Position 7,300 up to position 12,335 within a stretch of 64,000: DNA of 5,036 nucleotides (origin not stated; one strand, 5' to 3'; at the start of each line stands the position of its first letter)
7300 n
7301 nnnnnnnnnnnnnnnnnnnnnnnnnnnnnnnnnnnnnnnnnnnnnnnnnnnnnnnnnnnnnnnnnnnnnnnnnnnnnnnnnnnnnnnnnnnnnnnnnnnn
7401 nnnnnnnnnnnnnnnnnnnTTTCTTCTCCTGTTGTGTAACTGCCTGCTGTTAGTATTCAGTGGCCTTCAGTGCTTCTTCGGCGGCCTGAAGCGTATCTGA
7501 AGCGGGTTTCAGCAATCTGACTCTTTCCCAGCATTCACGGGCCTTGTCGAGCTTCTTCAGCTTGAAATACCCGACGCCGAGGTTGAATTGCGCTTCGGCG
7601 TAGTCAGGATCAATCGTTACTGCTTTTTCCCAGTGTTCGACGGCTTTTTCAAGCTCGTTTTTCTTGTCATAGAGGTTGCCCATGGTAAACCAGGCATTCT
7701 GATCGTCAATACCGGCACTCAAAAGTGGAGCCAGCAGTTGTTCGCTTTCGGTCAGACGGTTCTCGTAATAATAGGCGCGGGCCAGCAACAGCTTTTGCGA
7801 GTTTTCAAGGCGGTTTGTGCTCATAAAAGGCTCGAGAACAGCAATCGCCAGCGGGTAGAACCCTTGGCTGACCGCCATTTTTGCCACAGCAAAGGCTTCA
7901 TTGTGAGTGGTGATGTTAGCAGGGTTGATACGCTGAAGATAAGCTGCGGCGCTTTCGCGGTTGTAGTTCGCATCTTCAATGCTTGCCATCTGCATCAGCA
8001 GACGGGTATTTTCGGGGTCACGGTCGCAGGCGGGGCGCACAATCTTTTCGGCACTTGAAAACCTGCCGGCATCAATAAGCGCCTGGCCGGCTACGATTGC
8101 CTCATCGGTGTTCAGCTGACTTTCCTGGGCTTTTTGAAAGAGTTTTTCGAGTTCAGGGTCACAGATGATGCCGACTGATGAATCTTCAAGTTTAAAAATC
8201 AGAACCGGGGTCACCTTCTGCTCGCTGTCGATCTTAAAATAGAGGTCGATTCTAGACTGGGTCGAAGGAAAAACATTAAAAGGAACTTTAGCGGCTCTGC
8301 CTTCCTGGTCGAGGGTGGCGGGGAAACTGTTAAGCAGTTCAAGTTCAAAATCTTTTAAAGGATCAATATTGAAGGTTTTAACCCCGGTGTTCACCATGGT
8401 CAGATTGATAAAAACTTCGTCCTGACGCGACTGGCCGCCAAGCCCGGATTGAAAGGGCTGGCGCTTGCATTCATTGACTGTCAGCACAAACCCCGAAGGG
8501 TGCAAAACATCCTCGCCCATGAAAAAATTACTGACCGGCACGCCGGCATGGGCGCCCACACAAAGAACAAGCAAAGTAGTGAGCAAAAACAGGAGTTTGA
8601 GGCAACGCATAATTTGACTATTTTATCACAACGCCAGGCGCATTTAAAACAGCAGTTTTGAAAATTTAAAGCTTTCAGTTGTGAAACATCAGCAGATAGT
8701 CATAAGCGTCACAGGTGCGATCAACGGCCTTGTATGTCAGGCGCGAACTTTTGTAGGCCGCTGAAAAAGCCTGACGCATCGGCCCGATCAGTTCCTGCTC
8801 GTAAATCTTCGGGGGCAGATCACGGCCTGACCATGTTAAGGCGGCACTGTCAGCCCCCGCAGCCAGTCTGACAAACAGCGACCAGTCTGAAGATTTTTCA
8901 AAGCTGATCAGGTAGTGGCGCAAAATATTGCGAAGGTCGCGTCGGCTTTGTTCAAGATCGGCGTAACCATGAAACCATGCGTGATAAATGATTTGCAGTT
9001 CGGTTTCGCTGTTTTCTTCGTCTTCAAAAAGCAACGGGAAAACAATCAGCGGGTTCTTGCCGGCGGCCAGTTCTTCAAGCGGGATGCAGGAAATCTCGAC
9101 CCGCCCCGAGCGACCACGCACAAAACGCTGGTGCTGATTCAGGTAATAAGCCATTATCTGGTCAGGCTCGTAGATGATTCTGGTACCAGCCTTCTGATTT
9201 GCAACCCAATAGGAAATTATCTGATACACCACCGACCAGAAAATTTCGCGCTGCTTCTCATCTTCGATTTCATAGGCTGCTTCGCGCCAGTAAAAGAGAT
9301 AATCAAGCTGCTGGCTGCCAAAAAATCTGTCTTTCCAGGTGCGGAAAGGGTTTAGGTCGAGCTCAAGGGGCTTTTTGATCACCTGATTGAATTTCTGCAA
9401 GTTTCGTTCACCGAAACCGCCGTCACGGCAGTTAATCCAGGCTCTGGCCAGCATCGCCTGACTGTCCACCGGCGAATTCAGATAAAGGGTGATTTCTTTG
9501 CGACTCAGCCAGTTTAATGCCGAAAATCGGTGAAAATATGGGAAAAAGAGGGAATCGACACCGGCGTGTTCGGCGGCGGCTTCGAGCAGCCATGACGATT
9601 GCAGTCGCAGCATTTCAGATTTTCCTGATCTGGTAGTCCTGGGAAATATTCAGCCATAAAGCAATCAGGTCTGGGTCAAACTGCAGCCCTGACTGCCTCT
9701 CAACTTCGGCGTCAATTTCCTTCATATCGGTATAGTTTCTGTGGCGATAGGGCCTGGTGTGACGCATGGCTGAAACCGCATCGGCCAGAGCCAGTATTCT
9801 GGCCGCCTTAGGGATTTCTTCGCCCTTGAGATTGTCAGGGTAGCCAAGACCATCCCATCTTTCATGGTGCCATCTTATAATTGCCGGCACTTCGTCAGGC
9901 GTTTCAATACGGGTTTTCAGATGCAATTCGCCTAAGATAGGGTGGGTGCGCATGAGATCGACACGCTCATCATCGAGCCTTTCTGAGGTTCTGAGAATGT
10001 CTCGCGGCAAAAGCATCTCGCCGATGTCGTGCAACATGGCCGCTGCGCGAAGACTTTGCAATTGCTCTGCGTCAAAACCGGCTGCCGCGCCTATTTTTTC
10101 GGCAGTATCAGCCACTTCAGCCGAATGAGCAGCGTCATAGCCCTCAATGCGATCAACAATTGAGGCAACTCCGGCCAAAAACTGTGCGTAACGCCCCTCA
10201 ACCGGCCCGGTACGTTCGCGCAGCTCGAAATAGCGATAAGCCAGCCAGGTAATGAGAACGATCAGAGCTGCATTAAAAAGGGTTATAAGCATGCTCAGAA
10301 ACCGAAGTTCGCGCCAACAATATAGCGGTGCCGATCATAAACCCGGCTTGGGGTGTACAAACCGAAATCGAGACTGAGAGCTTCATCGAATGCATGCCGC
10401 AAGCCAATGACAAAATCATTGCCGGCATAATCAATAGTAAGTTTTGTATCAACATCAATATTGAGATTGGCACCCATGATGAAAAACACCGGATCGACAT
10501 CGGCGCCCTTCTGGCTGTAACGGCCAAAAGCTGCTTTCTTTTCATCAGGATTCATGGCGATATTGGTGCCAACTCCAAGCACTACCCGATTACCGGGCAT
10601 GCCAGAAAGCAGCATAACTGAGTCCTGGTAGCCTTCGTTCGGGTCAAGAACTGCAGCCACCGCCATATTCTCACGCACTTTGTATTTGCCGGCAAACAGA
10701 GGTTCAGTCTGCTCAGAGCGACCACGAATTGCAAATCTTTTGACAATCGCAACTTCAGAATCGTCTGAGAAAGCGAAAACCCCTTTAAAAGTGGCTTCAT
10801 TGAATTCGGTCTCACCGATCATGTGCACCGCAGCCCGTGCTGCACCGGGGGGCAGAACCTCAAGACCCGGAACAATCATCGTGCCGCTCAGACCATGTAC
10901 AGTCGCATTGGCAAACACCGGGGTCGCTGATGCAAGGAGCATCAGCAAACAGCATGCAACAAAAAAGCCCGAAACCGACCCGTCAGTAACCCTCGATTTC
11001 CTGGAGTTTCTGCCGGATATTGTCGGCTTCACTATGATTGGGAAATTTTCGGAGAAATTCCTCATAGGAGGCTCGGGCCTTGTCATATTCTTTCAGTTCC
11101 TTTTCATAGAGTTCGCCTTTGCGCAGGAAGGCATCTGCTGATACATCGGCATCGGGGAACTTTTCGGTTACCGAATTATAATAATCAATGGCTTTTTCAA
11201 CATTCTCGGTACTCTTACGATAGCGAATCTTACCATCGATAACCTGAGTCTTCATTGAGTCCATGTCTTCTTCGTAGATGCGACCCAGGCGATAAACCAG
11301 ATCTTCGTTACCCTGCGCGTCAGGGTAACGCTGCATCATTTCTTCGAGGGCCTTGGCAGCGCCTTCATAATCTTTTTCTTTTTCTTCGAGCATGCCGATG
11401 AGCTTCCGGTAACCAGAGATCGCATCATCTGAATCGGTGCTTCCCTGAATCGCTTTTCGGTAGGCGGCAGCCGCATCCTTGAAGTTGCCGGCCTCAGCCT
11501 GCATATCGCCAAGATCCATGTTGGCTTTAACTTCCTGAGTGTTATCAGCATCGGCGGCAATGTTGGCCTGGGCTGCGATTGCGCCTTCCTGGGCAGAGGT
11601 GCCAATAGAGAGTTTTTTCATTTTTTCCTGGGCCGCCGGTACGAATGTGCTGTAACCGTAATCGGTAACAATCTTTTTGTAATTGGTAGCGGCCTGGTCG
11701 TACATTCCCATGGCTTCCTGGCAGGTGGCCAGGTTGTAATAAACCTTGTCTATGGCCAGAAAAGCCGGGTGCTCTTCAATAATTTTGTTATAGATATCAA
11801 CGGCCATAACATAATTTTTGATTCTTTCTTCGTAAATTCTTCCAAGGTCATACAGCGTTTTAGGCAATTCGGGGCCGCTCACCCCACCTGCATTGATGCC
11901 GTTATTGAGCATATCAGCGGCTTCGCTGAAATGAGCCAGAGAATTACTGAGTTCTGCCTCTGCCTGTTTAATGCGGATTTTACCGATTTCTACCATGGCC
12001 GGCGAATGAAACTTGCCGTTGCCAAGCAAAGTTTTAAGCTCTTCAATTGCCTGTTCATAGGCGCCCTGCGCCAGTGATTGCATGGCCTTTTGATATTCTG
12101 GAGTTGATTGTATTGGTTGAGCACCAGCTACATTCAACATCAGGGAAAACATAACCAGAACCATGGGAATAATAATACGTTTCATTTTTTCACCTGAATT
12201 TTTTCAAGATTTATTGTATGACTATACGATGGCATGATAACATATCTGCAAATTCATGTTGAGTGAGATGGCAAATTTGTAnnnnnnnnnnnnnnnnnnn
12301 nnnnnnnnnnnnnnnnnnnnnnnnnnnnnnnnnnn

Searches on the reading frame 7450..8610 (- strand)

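Call 54: search_protein_families(library=pfam, proteins=[window:7450-8610:-], max_evalue=0.0001)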
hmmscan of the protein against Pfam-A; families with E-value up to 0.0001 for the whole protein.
window:7450-8610:- (386 aa): 14 families
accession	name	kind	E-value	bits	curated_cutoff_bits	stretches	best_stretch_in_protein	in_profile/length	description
PF00515.34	TPR_1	-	2e-16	59.5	27.8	2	306-337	3-34/34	Tetratricopeptide repeat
PF07719.23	TPR_2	-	3e-15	55.5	27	2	305-337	2-34/34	Tetratricopeptide repeat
PF14559.12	TPR_19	-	1.1e-12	48.5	25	1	319-377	6-64/68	Tetratricopeptide repeat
PF13428.12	TPR_14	-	2.7e-12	46.5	23.5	0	305-345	2-42/44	Tetratricopeptide repeat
PF13414.12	TPR_11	-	4.8e-12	45.8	26.8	1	311-351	1-41/42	TPR repeat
PF13181.12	TPR_8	-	4.9e-11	42.3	25.7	1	306-337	3-34/34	Tetratricopeptide repeat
PF13432.12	TPR_16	-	5.6e-10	39.9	32.7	0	309-359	2-52/65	Tetratricopeptide repeat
PF24575.1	TPR_Slam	-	2e-07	31.8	35.2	0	306-358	49-101/104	Surface lipoprotein assembly modifier, N-terminal TPR repeats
PF23914.1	TPR_CcmH_CycH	-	4.2e-07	30.4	42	0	301-343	47-89/158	Cytochrome c-type biogenesis protein H TPR domain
PF13431.12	TPR_17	-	5.4e-07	29.8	24.4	0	327-359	2-34/34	Tetratricopeptide repeat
PF12895.13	ANAPC3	-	6.3e-06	26.8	27.2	0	295-362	14-80/82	Anaphase-promoting complex, cyclosome, subunit 3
PF13174.12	TPR_6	-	1.2e-05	26.1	26.3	0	339-365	1-27/33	Tetratricopeptide repeat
PF13424.12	TPR_12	-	1.6e-05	25.4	30.1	0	337-365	2-30/77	Tetratricopeptide repeat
PF25063.1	ARM_TT21_C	-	1.6e-05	25.3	35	1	268-360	94-186/209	Tetratricopeptide repeat protein 21 C-terminal ARM domain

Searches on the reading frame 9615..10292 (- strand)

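Call 54: search_protein_families(library=pfam, proteins=[window:9615-10292:-], max_evalue=0.0001)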
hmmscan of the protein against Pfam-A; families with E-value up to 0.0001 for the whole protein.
window:9615-10292:- (225 aa): 2 families
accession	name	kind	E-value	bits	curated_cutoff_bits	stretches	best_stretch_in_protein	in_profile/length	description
PF13487.12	HD_5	-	1.4e-28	100.3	27.2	1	55-209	16-170/170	HD domain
PF01966.28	HD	-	1.4e-18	67.7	22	1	55-176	3-116/116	HD domain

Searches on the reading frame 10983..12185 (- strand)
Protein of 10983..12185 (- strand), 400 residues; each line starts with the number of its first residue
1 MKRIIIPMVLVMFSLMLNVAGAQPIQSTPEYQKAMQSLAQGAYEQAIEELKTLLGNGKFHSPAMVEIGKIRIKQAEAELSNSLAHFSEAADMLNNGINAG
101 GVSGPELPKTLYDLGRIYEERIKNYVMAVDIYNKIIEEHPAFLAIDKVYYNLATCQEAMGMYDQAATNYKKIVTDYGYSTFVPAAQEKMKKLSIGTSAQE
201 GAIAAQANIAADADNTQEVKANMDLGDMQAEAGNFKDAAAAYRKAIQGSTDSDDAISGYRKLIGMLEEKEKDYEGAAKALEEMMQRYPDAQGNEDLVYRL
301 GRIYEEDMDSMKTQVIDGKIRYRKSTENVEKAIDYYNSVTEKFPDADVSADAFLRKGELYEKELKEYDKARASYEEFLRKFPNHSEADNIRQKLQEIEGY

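Call 8: search_protein_families(library=pfam, proteins=[window:10983-12185:-], max_evalue=0.01)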
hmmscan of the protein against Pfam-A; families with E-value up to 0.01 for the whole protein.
window:10983-12185:- (400 aa): 21 families
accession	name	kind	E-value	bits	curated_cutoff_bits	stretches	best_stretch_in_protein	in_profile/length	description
PF13174.12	TPR_6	-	1.7e-28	97.7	26.3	3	351-384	1-33/33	Tetratricopeptide repeat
PF13428.12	TPR_14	-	2e-17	62.4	23.5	0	355-387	6-37/44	Tetratricopeptide repeat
PF14559.12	TPR_19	-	1.5e-15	57.7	25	1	270-305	4-36/68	Tetratricopeptide repeat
PF07719.23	TPR_2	-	5e-15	54.7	27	0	220-247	2-29/34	Tetratricopeptide repeat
PF13432.12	TPR_16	-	1e-14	55.1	32.7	2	327-383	11-63/65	Tetratricopeptide repeat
PF13424.12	TPR_12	-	5e-12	46.3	30.1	0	221-287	5-75/77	Tetratricopeptide repeat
PF00515.34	TPR_1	-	1.2e-11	44.3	27.8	1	147-172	2-27/34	Tetratricopeptide repeat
PF13181.12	TPR_8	-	2.6e-11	43.2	25.7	0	350-378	1-28/34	Tetratricopeptide repeat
PF13525.12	YfiO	-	1.7e-08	35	25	1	326-389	18-80/203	Outer membrane lipoprotein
PF13371.12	TPR_9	-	1.9e-06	28.2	35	0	264-291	36-63/73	Tetratricopeptide repeat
PF13431.12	TPR_17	-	2.1e-06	28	24.4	0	132-165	2-32/34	Tetratricopeptide repeat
PF13176.12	TPR_7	-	2.7e-06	27.5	27.9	0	149-170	2-23/36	Tetratricopeptide repeat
PF24575.1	TPR_Slam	-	1.3e-05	26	35.2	0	291-347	25-81/104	Surface lipoprotein assembly modifier, N-terminal TPR repeats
PF13512.12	TPR_18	-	2.2e-05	25.1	21.9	0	269-354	59-143/145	Tetratricopeptide repeat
PF14938.12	SNAP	-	4.3e-05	23.6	25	0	324-380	87-144/282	Soluble NSF attachment protein, SNAP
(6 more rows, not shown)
